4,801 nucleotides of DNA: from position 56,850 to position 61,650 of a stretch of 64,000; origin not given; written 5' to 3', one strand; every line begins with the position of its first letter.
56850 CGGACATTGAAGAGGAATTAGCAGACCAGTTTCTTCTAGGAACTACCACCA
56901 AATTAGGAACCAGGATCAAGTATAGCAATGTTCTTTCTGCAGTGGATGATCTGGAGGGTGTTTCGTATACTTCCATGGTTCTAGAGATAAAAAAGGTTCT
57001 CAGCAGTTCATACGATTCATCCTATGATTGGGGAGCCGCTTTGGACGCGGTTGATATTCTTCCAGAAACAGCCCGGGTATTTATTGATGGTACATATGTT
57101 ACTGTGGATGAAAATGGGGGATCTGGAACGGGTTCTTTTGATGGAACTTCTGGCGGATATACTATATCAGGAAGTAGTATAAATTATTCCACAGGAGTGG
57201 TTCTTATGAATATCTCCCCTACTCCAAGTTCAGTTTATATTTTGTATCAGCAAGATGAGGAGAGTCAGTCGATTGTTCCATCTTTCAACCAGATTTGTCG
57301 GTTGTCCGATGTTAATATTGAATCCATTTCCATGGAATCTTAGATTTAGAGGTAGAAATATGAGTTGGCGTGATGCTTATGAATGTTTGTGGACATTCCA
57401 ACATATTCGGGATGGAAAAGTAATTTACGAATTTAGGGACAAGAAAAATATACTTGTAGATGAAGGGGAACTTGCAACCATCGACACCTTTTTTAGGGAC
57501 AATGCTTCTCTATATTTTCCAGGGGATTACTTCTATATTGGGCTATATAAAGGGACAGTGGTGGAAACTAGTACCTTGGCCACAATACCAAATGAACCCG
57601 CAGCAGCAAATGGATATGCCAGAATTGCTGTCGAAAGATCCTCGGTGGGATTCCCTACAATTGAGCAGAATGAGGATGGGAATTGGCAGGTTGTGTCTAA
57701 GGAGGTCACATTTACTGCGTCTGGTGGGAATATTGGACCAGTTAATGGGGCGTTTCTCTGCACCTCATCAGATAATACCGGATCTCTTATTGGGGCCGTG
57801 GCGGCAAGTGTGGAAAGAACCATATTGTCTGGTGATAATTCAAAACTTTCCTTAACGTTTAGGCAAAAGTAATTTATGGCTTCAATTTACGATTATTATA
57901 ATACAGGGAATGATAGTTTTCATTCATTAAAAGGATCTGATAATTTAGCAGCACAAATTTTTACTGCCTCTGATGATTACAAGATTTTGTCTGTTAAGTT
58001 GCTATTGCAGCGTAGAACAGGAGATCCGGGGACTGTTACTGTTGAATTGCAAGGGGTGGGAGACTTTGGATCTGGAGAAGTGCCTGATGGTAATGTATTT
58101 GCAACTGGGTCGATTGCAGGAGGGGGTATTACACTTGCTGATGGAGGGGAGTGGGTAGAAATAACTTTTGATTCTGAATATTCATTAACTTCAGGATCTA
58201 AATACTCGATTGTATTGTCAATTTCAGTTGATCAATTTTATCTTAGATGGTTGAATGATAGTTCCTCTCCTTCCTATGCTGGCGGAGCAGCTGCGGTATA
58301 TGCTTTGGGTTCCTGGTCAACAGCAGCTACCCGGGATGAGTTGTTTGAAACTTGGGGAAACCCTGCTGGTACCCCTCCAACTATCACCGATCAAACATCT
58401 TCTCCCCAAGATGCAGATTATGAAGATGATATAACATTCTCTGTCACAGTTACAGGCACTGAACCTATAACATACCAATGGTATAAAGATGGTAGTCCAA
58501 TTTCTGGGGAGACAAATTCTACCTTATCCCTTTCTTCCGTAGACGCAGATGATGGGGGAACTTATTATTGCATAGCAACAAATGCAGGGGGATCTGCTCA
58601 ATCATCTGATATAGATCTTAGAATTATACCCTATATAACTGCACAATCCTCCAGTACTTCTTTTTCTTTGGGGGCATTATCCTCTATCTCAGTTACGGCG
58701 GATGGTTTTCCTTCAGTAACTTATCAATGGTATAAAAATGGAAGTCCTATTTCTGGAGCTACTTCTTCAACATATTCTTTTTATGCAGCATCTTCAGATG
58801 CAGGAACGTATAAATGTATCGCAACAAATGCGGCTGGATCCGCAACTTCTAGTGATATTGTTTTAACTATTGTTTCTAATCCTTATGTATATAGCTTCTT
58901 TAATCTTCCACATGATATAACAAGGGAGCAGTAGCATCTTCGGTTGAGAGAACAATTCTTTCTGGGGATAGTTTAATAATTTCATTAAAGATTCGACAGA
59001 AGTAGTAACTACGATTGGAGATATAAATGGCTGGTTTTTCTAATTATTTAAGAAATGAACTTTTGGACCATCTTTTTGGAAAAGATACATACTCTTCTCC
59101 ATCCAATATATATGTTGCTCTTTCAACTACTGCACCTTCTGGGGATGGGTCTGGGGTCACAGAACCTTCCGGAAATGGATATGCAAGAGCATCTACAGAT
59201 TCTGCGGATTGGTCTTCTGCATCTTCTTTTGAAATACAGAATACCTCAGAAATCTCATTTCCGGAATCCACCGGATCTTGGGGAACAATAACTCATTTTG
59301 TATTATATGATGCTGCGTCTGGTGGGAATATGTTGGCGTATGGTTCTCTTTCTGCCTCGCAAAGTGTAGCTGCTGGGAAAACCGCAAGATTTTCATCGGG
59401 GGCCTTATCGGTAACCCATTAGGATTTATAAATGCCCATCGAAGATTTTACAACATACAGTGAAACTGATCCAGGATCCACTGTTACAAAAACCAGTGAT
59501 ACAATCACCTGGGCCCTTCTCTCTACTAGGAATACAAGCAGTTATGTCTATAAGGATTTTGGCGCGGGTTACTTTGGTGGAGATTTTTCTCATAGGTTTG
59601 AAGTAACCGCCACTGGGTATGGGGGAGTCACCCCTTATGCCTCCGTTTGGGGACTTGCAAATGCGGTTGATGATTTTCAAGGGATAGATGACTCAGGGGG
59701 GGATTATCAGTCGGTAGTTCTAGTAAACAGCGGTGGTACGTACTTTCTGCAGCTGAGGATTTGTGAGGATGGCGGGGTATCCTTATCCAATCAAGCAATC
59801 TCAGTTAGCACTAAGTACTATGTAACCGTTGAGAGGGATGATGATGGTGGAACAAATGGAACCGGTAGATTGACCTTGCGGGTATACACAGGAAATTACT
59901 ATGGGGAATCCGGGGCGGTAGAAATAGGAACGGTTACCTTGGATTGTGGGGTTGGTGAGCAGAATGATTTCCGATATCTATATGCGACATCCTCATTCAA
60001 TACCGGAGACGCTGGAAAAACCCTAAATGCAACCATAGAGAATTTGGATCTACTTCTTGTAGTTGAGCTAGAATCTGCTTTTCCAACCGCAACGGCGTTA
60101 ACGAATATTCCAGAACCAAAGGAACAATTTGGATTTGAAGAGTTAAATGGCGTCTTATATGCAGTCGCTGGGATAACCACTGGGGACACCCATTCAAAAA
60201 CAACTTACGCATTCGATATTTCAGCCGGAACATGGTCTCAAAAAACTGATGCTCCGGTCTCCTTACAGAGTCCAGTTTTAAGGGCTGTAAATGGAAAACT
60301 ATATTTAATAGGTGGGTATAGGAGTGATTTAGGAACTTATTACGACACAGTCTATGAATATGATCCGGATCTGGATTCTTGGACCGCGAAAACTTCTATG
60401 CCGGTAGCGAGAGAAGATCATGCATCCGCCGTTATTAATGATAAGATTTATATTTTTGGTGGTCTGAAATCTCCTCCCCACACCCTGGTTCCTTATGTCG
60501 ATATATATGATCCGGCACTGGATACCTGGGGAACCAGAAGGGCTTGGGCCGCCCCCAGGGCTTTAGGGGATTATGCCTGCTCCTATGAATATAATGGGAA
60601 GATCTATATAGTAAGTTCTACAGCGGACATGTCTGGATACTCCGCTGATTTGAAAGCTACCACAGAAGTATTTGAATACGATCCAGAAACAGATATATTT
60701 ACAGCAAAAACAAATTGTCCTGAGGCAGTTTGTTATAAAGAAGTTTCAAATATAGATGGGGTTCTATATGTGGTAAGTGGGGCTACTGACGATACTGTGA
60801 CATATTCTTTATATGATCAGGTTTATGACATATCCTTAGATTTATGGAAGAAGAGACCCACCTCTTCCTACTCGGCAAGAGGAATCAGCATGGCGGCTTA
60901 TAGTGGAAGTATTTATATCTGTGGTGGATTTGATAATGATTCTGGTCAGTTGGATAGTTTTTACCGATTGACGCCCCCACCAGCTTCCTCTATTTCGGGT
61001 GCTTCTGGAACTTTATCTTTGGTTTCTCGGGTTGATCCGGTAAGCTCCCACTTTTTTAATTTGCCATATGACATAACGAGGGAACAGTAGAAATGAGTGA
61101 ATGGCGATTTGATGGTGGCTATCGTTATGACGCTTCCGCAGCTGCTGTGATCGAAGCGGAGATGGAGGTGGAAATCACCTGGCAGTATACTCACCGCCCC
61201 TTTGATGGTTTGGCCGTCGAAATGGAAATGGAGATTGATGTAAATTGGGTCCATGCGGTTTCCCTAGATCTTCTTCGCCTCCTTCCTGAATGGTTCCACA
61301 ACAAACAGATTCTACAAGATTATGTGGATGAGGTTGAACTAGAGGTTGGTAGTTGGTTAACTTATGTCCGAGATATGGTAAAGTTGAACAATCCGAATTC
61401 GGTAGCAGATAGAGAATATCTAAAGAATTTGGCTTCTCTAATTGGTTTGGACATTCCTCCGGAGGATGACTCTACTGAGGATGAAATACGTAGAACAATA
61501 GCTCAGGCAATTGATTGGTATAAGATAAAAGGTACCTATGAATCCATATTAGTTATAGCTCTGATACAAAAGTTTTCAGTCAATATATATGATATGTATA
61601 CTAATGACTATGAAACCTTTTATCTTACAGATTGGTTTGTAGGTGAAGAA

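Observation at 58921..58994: Fossil 3' end of an adaptor-like gene between two RBP cassettes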

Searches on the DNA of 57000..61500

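Call 53: search_rna_families(source=window, start=57000, end=61500, threshold=evalue, max_evalue=1)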
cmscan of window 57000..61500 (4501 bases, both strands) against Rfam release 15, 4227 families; matches with E-value up to 1: 1.
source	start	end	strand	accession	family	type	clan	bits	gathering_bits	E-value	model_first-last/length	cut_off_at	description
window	60962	61068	-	RF02852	Ysr206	Gene; sRNA;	-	19.2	124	0.085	9-105/312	no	Yersinia sRNA 206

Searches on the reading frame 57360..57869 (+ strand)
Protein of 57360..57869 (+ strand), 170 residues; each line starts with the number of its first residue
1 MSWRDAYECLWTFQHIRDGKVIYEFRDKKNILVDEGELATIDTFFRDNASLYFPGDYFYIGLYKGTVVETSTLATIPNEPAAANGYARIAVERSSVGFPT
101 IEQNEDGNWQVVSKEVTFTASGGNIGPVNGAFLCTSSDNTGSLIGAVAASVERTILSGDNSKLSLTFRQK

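Call 8: search_protein_families(library=pfam, proteins=[window:57360-57869:+], max_evalue=0.01)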
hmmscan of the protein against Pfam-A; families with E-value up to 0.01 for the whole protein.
window:57360-57869:+ (170 aa): 1 family
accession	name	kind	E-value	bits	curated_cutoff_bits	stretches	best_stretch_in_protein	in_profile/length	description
PF23140.1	Gp80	-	9.2e-07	29.7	27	1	39-163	9-120/128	Podophage GP4 fiber I protein gp80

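Call 9: search_protein_families(library=phrogs, proteins=[window:57360-57869:+], max_evalue=0.01)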
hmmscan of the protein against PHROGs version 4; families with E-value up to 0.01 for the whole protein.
window:57360-57869:+ (170 aa): 2 families
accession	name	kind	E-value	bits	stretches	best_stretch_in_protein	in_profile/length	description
phrog_17792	-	unknown function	2e-06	29.2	1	57-135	25-101/143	-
phrog_8123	-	unknown function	2.2e-06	28.5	1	26-167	47-188/192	-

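Call 11: find_related_loci(query=window:57360-57869:+, collection=viral_contigs, flank=8000)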
Query window:57360-57869:+ (170 aa) in viral_contigs; peptide patterns used: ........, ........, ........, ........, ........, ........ (x = any residue, [..] = any of these).
24 stretches matched a pattern; 4 encode a relative of the query (tblastn E <= 1e-3); 4 distinct loci.
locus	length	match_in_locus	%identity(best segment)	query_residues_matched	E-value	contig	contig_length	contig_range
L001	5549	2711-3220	84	1-170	3e-101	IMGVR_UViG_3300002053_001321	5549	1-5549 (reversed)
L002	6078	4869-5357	51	1-170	2e-46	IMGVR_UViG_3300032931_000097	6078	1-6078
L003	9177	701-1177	45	7-170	1e-36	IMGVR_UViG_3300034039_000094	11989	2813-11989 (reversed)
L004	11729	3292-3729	46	18-170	9e-35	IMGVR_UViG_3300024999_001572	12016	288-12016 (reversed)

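Call 27: find_related_loci(query=window:57360-57869:+, collection=metagenome_contigs, flank=8000)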
Query window:57360-57869:+ (170 aa) in metagenome_contigs; peptide patterns used: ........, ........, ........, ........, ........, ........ (x = any residue, [..] = any of these).
251 stretches matched a pattern; 12 encode a relative of the query (tblastn E <= 1e-3); 12 distinct loci.
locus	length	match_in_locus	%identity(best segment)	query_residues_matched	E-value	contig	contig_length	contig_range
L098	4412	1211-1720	77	1-170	1e-92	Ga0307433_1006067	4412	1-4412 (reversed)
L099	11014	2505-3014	76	1-170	6e-92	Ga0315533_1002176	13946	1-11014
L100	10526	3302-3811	71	1-170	4e-86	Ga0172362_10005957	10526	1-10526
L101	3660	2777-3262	52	7-170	1e-54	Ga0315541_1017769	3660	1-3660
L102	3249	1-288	71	73-170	1e-39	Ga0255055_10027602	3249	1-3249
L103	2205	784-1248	46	1-160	6e-37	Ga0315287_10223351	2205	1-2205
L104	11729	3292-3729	46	18-170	2e-34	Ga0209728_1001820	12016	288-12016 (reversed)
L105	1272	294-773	45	7-170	1e-32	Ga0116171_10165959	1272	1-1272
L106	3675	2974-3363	48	32-165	4e-30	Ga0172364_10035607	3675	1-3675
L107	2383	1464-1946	44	7-170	2e-30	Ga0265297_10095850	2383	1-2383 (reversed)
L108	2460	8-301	51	66-165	9e-25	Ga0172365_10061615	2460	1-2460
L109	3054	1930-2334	41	30-168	2e-24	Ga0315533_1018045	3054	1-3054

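Call 37: search_solved_structures(query=window:57360-57869:+, max_evalue=1, show_alignments=1)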
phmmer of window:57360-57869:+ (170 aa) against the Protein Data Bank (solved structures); distinct sequences matched with E-value up to 1: 1.
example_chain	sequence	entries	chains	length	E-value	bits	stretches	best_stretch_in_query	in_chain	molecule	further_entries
1y7b_A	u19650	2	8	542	0.92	12.7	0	11-71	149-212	Beta-xylosidase, family 43 glycosyl hydrolase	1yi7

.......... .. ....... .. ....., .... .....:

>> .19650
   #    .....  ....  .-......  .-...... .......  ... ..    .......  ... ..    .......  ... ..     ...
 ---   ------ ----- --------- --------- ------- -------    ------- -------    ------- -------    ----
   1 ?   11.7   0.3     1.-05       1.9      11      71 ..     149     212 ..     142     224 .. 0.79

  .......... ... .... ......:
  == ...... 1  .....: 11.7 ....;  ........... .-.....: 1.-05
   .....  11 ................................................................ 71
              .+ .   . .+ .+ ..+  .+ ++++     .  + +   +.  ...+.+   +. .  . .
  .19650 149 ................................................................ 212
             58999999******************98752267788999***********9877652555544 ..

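Call 62: find_homologous_proteins(query=window:57360-57869:+, max_evalue=1e-20)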
Query window:57360-57869:+ (170 aa): 138 proteins with E <= 1e-20 among 221 candidates; the best 120 are listed.
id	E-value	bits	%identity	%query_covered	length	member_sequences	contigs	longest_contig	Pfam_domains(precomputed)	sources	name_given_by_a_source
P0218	4.7e-109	380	100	100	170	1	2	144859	PF23140.2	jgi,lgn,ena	-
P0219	3.0e-94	331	84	100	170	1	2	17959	PF23140.2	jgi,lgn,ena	-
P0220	4.9e-85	301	77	100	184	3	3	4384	-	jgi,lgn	-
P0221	1.3e-83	297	78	100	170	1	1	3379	PF23140.2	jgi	jgi:hypothetical protein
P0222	3.2e-82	292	76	100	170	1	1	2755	-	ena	-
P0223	2.0e-81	290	74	100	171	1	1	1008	-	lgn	-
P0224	2.1e-80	286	74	100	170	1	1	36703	PF23140.2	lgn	-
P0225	2.3e-80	286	74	100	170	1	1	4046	PF23140.2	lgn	-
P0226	2.0e-78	280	71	100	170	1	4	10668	-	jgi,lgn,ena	-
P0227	2.7e-77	276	69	100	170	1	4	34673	-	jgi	jgi:hypothetical protein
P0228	8.8e-74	265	69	100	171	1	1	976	-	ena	-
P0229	2.5e-72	260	66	100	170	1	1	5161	-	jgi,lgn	jgi:hypothetical protein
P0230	3.2e-72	260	68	100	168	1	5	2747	PF23140.2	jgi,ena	-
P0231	7.1e-72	259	69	100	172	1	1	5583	-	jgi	-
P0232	7.6e-72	259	68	100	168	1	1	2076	PF23140.2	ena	-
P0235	1.5e-69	251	65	100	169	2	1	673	PF23140.2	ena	-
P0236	2.0e-68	247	65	100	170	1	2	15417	PF23140.2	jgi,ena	-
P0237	2.4e-68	247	69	100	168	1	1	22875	PF23140.2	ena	-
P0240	4.2e-61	224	63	100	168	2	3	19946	PF23140.2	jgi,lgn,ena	-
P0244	7.6e-60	220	59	96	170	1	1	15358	PF23140.2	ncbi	-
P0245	1.5e-59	219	61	96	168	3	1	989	PF23140.2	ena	-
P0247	2.2e-59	218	59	97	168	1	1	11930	PF23140.2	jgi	-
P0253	6.1e-58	213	61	96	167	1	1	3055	PF23140.2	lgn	-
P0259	2.0e-57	212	58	100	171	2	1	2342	PF23140.2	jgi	-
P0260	2.1e-57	212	60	96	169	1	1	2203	PF23140.2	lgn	-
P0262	3.0e-57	211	62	96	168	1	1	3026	PF23140.2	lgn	-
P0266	1.1e-56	209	57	96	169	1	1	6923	PF23140.2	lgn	-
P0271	2.7e-56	208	60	95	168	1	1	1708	PF23140.2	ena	-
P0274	1.6e-55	206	59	99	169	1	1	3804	PF23140.2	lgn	-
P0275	1.8e-55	205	60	100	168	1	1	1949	PF23140.2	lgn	-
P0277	4.8e-55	204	59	96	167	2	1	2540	PF23140.2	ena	-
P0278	4.8e-55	204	59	98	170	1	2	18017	PF23140.2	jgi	-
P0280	6.0e-55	204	59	96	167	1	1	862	PF23140.2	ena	-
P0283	2.3e-54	202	59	96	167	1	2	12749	PF23140.2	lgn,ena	-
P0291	7.6e-53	197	59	99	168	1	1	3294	PF23140.2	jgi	jgi:hypothetical protein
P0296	1.8e-52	196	58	96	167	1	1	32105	PF23140.2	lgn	-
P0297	2.0e-52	195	57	94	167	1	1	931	PF23140.2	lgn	-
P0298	5.5e-52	194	57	100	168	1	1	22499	PF23140.2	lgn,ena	-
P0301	9.7e-52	193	58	96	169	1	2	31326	PF23140.2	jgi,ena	-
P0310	2.1e-50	189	56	96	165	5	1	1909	PF23140.2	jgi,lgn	-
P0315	1.4e-48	183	55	96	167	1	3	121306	PF23140.2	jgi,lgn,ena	-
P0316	1.5e-48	183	55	95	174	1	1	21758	PF23140.2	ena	-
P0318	3.9e-48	181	53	96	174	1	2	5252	PF23140.2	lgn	-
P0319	9.1e-48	180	56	93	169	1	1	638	PF23140.2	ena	-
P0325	4.3e-46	175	51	95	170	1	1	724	PF23140.2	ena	-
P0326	5.0e-45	171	54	91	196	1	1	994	PF23140.2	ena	-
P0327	1.7e-44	170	49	97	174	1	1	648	PF23140.2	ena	-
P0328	1.1e-42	164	50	96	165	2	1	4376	PF23140.2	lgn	-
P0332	1.3e-41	160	55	100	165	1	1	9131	PF23140.2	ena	-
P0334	5.4e-36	142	47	96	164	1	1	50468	PF23140.2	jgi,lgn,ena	-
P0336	1.9e-35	140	49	90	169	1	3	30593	PF23140.2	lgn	-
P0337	3.6e-35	139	48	95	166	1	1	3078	PF23140.2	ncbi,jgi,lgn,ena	-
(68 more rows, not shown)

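Call 64: find_encoding_contigs(protein=P0221, flank=4000, max_places=2)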
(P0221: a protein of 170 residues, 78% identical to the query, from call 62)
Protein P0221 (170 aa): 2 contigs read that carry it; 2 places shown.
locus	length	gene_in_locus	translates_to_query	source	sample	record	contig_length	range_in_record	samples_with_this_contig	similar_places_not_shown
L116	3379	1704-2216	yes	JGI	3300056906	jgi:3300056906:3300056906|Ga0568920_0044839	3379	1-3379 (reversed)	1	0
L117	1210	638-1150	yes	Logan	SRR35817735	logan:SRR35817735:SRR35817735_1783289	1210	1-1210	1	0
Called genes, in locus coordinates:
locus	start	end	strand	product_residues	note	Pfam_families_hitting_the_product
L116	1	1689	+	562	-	?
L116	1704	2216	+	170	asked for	PF23140:Gp80 (weak)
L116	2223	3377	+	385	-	?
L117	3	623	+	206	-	?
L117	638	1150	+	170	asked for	PF23140:Gp80 (weak)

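Call 65: find_encoding_contigs(protein=P0222, flank=4000, max_places=2)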
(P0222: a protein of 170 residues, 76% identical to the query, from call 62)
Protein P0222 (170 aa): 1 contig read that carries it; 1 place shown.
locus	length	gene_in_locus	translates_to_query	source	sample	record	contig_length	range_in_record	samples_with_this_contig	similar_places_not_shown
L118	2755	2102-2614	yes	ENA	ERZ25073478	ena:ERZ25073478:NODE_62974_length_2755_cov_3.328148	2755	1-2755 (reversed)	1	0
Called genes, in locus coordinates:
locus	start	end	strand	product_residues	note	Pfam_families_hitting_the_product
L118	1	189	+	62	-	?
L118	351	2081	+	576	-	-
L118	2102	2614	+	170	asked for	-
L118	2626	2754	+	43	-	?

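Call 71: predict_structure(alignment_id=A3)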
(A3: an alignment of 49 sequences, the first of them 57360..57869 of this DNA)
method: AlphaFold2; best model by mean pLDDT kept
length: 170 residues; sequences in the alignment: 49
mean_pLDDT: 82.1   pTM: 0.78
mean pLDDT of the five models: 82.1, 78.6, 78.0, 77.9, 75.5
residues with pLDDT >= 90: 67; 70-90: 64; 50-70: 34; < 50: 5
segments of 3 or more residues with pLDDT < 50: 45-47
pLDDT, mean of each block of 10 residues (from residue 1): 68 93 91 69 53 70 91 90 89 61 83 88 93 89 88 93 84
secondary structure, 60 per line:
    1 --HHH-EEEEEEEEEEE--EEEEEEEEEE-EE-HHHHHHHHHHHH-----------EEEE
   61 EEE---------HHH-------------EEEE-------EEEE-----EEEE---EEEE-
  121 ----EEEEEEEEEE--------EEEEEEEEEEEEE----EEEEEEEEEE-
elements in order: E7-17 E20-29 H34-45 E57-63 E89-92 E100-103 E109-112 E116-119 E125-134 E143-155 E160-169

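Call 73: fold_search(model_id=the predicted structure, library=pdb)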
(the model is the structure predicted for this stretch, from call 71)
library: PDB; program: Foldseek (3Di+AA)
matches with E <= 10: 682; with E <= 0.001: 0
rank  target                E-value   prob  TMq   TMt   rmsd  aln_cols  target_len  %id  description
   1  9h4p_BD               2.2e-03  1.00  0.48  0.11   5.1       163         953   18  Tail of full Haloferax tailed virus 1 (released 2025-08-27)
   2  8jou_a                4.5e-03  1.00  0.51  0.61   4.0       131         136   15  Fiber I and fiber-tail-adaptor of phage GP4 (released 2024-01-03)
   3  4oel_A                5.3e-02  0.21  0.19  0.14  14.3       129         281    8  Crystal structure of Cathepsin C in complex with dipeptide substrates (released 2015-03-25)
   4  8kgc_A                6.3e-02  0.14  0.15  0.09  14.2       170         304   12  Cryo-EM structure of human NADK tetramer (released 2024-08-21)
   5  8kgc_D                9.8e-02  0.12  0.15  0.09  13.8       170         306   12  Cryo-EM structure of human NADK tetramer (released 2024-08-21)
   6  9cra_A                1.1e-01  0.11  0.14  0.09  13.9       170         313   12  CryoEM Structure of the C-terminally truncated form of human NAD Kinase bound to NAD (released 2025-01-08)
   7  7qvs_B                1.2e-01  0.38  0.30  0.20  13.7       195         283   12  Pseudomonas aeruginosa nicotinamide adenine dinucleotide kinase (NADK) structure in complex with NADP (released 2022-09-14)
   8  8kgc_B                1.2e-01  0.11  0.15  0.09  13.7       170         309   12  Cryo-EM structure of human NADK tetramer (released 2024-08-21)
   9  8kgc_C                1.2e-01  0.11  0.15  0.09  13.8       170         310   12  Cryo-EM structure of human NADK tetramer (released 2024-08-21)
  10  9cra_C                1.4e-01  0.10  0.14  0.09  14.2       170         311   12  CryoEM Structure of the C-terminally truncated form of human NAD Kinase bound to NAD (released 2025-01-08)
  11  1fat_D                1.4e-01  0.06  0.16  0.13  18.5       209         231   11  PHYTOHEMAGGLUTININ-L (released 1996-12-23)
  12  9cr4_A                1.6e-01  0.09  0.15  0.09  14.0       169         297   12  CryoEM Structure of the C-terminally truncated form of human NAD Kinase (released 2025-01-08)
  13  3otl_B                1.6e-01  0.06  0.13  0.15  18.0       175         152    7  Three-dimensional Structure of the putative uncharacterized protein from Rhizobium leguminosarum at the resolution 1.9 (released 2010-09-22)
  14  3uk9_A                1.8e-01  0.06  0.16  0.13  16.6       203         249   12  Galactose-specific lectin from Dolichos lablab (released 2012-11-14)
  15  7ulo_A                1.8e-01  0.04  0.16  0.14  18.1       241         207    7  Potato leafroll virus N-terminal readthrough domain (released 2022-11-02)
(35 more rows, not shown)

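Call 74: search_protein_families(library=pfam, proteins=[L001:4-969:+], max_evalue=0.01)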
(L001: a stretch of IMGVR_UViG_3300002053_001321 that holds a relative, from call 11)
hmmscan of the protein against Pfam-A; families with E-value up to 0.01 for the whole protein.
L001:4-969:+ (322 aa): 2 families
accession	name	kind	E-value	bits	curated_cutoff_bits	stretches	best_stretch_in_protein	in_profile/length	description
PF04480.18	DUF559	-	0.00016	22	20.6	1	209-313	9-106/109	Protein of unknown function (DUF559)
PF13240.11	Zn_Ribbon_1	-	0.0033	17.6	25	0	18-27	13-22/23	zinc-ribbon domain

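Call 79: find_encoding_contigs(protein=P0218, flank=4000, max_places=4)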
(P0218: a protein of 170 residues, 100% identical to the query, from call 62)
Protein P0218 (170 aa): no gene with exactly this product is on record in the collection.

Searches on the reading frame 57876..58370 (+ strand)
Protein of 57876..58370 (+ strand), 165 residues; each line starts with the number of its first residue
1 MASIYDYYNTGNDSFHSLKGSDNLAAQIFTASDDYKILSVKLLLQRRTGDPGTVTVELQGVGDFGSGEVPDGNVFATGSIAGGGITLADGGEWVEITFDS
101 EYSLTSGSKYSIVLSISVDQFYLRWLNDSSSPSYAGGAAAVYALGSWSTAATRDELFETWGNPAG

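Call 56: search_solved_structures(query=window:57876-58370:+, max_evalue=5)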
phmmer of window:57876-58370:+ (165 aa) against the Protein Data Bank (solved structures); distinct sequences matched with E-value up to 5: 2.
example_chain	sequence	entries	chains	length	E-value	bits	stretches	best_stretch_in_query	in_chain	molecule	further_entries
7eyp_A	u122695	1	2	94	0.11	15.6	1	38-122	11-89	Pyrimidine/purine nucleoside phosphorylase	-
9euf_0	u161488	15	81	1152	0.54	13.3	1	26-133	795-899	DUF4815 domain-containing protein | ORF65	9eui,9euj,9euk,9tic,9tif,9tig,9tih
